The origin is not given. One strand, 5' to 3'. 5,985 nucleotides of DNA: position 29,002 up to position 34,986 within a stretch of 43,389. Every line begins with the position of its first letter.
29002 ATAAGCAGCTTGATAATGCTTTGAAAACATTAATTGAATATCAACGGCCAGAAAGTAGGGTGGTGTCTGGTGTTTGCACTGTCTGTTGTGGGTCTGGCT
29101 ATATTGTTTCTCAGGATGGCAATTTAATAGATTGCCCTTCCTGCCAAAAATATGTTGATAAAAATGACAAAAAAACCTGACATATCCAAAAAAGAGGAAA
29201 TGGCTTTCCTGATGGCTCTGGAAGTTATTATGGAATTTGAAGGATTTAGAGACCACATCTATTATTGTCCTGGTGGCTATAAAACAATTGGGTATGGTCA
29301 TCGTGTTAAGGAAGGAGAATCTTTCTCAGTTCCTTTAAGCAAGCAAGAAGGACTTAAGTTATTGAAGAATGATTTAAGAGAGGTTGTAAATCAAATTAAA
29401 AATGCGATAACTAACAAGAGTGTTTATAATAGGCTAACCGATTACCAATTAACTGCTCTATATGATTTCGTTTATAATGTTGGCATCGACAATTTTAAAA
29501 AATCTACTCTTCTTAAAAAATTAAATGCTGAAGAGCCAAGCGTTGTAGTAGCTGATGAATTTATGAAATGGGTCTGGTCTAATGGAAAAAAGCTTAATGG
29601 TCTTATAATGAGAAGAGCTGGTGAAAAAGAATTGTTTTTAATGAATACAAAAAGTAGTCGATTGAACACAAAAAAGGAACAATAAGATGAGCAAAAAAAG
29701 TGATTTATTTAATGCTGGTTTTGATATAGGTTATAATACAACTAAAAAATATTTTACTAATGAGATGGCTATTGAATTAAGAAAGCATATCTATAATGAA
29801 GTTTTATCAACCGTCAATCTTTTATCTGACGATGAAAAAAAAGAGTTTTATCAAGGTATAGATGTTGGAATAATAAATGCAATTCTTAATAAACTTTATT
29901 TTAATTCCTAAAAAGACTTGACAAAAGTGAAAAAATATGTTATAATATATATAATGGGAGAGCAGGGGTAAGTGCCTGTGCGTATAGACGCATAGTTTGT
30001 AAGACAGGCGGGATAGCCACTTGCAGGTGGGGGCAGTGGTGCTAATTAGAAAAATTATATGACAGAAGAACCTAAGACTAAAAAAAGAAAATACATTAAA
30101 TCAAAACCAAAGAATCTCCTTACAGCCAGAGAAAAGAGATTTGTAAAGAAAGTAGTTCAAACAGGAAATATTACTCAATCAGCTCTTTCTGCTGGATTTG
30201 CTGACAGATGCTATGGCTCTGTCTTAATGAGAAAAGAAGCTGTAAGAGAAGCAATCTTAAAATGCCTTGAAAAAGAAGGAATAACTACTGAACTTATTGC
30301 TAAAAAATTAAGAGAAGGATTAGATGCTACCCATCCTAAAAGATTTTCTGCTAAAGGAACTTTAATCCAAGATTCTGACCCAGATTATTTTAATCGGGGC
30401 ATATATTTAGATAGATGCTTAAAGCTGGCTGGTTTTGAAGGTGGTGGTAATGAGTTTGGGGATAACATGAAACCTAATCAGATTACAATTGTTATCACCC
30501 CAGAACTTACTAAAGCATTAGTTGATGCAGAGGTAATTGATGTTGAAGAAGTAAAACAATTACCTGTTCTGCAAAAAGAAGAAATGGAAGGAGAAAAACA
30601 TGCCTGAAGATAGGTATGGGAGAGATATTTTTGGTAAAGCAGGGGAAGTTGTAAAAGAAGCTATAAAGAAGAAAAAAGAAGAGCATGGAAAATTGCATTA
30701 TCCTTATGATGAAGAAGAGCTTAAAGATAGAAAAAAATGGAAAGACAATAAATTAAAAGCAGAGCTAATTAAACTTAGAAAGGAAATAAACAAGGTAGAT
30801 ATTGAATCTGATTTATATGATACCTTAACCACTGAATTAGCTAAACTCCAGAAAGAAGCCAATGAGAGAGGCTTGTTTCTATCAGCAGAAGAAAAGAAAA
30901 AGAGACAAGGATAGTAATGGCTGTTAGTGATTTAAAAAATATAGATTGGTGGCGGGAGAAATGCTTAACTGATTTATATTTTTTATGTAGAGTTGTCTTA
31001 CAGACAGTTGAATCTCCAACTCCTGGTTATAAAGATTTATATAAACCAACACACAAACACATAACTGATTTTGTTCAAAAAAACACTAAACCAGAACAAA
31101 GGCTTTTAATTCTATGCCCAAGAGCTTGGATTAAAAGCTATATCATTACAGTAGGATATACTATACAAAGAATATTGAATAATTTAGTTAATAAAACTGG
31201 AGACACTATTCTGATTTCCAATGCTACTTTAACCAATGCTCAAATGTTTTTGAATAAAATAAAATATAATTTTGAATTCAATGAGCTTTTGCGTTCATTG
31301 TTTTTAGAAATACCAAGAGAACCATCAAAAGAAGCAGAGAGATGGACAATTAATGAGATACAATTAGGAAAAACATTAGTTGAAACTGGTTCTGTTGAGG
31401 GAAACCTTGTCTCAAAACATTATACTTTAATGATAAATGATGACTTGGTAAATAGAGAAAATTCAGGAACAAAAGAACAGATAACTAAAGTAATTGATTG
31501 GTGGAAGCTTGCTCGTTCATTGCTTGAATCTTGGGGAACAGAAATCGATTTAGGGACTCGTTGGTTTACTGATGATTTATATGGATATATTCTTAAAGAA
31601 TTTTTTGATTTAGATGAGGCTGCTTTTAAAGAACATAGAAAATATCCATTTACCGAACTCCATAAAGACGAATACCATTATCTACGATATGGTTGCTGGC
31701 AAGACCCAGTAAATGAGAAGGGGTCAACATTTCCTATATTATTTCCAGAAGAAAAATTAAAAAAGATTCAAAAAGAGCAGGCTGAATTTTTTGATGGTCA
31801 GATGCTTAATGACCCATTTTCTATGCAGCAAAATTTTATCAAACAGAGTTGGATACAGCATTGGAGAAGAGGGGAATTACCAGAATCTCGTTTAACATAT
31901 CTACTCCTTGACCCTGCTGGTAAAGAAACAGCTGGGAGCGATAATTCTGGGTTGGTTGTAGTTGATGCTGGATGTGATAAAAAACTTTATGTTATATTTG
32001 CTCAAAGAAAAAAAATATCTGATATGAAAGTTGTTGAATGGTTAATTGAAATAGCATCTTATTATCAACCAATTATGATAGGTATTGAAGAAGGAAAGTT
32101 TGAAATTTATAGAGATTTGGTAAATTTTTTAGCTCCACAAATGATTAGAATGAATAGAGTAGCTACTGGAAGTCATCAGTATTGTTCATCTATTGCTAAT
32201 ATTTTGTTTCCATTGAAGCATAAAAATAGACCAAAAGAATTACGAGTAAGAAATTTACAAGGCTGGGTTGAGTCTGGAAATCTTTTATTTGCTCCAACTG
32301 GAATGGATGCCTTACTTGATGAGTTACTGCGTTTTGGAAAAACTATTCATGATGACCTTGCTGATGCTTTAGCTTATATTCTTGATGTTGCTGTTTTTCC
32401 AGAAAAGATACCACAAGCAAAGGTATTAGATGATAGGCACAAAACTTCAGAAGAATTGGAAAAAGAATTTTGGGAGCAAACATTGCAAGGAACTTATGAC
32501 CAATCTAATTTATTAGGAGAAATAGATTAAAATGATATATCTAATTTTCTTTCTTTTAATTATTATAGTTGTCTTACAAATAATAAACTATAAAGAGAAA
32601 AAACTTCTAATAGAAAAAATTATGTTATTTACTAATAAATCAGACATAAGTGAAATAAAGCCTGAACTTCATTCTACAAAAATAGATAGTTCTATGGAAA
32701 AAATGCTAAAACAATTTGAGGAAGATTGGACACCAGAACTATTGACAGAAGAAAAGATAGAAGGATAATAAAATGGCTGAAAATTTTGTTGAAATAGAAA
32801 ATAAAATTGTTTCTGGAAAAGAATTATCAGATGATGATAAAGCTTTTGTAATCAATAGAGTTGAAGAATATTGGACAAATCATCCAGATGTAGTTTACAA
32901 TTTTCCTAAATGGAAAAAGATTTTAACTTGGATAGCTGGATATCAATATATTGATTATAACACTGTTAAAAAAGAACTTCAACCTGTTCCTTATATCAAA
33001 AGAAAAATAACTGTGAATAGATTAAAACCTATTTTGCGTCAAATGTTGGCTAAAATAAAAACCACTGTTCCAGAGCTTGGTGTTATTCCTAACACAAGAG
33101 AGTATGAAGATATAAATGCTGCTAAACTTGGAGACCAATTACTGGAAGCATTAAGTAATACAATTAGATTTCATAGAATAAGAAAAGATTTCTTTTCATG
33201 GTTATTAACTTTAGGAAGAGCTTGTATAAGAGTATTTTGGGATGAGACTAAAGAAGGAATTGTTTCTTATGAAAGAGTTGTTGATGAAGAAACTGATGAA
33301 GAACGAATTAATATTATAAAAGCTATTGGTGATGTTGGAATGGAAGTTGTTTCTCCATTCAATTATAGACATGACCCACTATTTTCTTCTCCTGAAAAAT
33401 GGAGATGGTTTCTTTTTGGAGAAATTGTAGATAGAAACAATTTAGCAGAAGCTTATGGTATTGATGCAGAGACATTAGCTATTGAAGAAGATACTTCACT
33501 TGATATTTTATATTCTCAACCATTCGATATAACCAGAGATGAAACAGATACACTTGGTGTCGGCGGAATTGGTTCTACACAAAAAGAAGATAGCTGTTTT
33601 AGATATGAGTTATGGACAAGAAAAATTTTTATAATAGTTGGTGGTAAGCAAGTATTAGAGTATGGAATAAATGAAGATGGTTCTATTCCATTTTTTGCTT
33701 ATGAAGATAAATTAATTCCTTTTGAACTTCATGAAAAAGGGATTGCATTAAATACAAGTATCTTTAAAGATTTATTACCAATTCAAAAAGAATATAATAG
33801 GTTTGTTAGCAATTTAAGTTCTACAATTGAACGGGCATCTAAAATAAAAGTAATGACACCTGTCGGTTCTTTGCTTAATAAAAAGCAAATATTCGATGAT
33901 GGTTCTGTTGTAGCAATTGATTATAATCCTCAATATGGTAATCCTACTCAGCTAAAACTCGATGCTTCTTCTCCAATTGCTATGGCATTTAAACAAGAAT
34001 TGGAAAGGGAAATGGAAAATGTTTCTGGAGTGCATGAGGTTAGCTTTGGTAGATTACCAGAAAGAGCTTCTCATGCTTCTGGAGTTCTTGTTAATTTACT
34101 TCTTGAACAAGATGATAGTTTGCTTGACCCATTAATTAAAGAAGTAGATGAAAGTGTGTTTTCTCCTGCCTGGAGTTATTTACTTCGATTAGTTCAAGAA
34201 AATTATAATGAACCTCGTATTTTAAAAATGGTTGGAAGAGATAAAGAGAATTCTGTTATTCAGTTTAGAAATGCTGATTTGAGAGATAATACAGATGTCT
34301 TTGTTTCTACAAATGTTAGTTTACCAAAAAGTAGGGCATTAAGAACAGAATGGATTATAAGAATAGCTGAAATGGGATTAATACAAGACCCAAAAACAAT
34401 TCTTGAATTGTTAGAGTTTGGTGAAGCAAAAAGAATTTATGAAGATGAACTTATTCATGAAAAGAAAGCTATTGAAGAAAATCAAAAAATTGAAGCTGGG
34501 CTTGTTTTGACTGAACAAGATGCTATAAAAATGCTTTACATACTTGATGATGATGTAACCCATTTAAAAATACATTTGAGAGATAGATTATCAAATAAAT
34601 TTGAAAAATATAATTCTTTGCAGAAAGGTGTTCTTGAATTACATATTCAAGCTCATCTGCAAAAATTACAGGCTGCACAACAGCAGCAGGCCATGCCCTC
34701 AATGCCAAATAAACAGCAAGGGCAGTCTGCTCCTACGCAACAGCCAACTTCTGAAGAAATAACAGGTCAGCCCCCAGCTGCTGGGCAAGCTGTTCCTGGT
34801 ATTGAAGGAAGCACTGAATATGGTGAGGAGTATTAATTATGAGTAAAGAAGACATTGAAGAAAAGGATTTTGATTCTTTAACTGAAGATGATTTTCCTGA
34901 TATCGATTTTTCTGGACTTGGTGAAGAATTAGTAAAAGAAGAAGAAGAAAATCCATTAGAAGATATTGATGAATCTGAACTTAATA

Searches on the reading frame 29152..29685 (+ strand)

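Call 20: search_protein_families(library=phrogs, proteins=[window:29152-29685:+], max_evalue=0.001)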
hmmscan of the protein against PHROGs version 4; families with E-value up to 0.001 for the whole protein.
window:29152-29685:+ (177 aa): 8 families
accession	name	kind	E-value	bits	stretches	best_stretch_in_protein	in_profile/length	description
phrog_7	-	lysis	4.2e-43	148.5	1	21-171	557-704/873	endolysin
phrog_33083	-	lysis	1.3e-19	71.3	1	23-163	8-141/456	endolysin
phrog_10457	-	lysis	6.6e-16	59.3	1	81-163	14-94/95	endolysin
phrog_7910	-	lysis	8.5e-12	46.5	1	81-164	12-93/96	endolysin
phrog_28234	-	lysis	1.6e-11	44.9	1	41-166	96-223/372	endolysin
phrog_2083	-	head and packaging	1.2e-08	35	1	18-115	759-856/908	internal virion lysozyme motif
phrog_15410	-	unknown function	6.4e-07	29.7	1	35-128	186-283/311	-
phrog_13211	-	tail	4.1e-05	22.8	1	35-117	763-843/887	baseplate hub subunit and tail lysozyme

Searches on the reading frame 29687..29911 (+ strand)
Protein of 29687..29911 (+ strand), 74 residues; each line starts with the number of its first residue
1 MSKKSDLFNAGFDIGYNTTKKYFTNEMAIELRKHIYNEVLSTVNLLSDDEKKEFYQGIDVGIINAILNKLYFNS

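Call 76: search_protein_families(library=pfam, proteins=[window:29687-29911:+], max_evalue=0.05)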
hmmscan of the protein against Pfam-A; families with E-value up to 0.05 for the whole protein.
window:29687-29911:+ (74 aa): 1 family
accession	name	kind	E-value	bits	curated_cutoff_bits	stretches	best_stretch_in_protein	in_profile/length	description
PF11679.13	DUF3275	-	0.0098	16.1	25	1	9-55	47-94/201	Protein of unknown function (DUF3275)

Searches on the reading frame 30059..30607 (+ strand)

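Call 20: search_protein_families(library=phrogs, proteins=[window:30059-30607:+], max_evalue=0.001)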
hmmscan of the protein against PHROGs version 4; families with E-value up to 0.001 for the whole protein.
window:30059-30607:+ (182 aa): 2 families
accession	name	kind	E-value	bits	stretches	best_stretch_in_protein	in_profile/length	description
phrog_51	-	head and packaging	4.8e-10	40.6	1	6-72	74-144/261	terminase small subunit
phrog_17390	-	unknown function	5.3e-06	27.2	1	21-50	3-32/69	-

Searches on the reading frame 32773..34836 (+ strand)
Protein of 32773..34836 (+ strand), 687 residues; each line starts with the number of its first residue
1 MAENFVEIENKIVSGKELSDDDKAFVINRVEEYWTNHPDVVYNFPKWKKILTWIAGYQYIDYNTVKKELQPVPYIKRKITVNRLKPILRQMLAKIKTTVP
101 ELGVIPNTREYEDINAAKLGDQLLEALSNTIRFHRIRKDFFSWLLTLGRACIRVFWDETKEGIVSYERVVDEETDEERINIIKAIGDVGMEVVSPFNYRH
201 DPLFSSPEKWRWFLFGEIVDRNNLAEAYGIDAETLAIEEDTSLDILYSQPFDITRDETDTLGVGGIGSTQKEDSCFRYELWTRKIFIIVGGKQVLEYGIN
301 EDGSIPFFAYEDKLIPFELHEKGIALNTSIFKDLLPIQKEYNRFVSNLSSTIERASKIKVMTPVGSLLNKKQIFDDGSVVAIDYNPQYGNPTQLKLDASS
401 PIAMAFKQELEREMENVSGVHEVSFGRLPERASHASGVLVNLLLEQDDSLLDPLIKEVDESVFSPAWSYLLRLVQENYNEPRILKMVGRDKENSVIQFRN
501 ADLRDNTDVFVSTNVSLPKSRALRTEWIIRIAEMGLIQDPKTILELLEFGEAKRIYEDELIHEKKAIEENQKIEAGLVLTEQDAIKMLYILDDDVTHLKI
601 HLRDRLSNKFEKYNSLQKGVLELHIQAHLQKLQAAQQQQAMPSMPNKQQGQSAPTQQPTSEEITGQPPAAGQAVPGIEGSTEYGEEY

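Call 52: search_protein_families(library=pfam, proteins=[window:32773-34836:+], max_evalue=0.001)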
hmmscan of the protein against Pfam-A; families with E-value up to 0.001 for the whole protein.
window:32773-34836:+ (687 aa): 2 families
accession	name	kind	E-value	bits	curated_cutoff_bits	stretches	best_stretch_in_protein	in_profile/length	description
PF16510.12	P22_portal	-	1.1e-17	64.3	26.1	2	288-502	256-469/594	Phage P22-like portal protein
PF23899.1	SU10_portal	-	0.00034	19.6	30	0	287-515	296-510/593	Phage SU10 portal protein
